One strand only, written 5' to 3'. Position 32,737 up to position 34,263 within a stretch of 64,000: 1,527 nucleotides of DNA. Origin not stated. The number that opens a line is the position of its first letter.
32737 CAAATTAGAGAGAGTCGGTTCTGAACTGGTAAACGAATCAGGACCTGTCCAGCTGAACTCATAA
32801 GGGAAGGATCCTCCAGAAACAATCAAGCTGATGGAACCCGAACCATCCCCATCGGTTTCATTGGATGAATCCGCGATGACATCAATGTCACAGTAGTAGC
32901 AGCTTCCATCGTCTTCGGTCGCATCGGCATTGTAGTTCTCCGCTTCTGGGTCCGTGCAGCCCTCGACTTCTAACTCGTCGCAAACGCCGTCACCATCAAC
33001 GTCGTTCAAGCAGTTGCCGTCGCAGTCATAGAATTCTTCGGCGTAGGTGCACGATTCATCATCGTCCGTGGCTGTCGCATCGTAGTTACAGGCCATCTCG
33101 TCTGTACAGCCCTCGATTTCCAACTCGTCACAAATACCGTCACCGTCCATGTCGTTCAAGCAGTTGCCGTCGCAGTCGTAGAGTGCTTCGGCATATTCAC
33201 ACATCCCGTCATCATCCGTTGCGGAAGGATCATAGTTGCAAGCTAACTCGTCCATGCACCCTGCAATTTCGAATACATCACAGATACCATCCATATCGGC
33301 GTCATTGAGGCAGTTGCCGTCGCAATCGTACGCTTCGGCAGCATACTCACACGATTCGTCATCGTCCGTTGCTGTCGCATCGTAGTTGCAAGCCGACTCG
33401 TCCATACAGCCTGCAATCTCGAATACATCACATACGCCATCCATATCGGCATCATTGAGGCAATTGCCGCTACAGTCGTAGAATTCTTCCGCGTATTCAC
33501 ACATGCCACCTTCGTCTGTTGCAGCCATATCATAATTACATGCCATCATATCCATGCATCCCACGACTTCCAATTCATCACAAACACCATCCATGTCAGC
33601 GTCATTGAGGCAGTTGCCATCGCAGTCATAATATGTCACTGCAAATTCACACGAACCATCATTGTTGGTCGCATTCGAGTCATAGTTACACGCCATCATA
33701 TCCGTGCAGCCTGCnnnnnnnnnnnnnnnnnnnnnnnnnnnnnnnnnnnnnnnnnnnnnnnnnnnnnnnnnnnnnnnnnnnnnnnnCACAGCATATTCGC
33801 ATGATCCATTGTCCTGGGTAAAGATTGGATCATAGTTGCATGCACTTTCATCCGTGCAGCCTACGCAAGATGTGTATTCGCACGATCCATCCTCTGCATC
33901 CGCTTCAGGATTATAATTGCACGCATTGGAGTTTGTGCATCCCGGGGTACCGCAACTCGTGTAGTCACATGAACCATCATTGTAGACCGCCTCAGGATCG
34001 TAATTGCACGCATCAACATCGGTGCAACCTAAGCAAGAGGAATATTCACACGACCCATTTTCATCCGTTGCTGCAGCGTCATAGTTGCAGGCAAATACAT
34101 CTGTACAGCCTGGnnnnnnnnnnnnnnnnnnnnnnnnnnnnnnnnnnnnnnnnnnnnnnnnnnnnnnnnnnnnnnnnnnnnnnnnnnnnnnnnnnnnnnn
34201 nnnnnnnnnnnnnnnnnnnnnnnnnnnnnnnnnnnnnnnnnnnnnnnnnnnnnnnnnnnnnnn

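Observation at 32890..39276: About 30 copies of a 3-Cys module alternating with thrombospondin-type-3-like linkers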

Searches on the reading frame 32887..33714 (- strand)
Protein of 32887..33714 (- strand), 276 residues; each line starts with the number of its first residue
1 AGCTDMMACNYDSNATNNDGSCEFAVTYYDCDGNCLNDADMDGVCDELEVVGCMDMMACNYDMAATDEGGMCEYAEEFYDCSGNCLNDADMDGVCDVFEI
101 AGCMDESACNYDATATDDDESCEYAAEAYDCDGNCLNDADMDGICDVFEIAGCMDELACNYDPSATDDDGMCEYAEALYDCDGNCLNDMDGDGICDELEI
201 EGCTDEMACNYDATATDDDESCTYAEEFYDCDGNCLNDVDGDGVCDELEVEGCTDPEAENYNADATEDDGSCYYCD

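Call 75: search_protein_families(library=pfam, proteins=[window:32887-33714:-], max_evalue=10)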
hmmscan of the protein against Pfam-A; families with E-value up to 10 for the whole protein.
seq(276 aa): 5 families
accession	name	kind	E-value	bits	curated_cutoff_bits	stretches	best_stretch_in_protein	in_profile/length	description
PF03495.19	Binary_toxB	-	1.4e-06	28.9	25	5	188-204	2-18/78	Clostridial binary toxin B/anthrax toxin PA Ca-binding domain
PF16583.11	ZirS_C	-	0.15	12.1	26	0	209-240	52-83/145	Zinc-regulated secreted antivirulence protein C-terminal domain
PF18884.5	TSP3_bac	-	0.59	10.5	25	2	188-199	1-12/22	Bacterial TSP3 repeat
PF22745.1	Nlig-Ia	-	2.1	9.5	27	1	26-50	18-42/92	DNA ligase-like, N-terminal NAD+-binding domain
PF23263.1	C8-3_MUC4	-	4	7.2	25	1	201-218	13-30/50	Mucin-4-like C8-3 domain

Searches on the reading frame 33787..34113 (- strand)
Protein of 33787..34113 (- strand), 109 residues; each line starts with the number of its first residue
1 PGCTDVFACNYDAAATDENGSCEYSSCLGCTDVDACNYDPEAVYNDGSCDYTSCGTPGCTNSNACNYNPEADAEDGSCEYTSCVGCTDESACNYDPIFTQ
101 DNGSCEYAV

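Call 75: search_protein_families(library=pfam, proteins=[window:33787-34113:-], max_evalue=10)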
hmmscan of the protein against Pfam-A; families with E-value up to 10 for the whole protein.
seq(109 aa): 1 family
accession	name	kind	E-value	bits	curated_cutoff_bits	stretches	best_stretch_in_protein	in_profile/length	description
PF08842.16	Mfa2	-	0.47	10.4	21.2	0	10-48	161-196/277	Fimbrillin-A associated anchor proteins Mfa1 and Mfa2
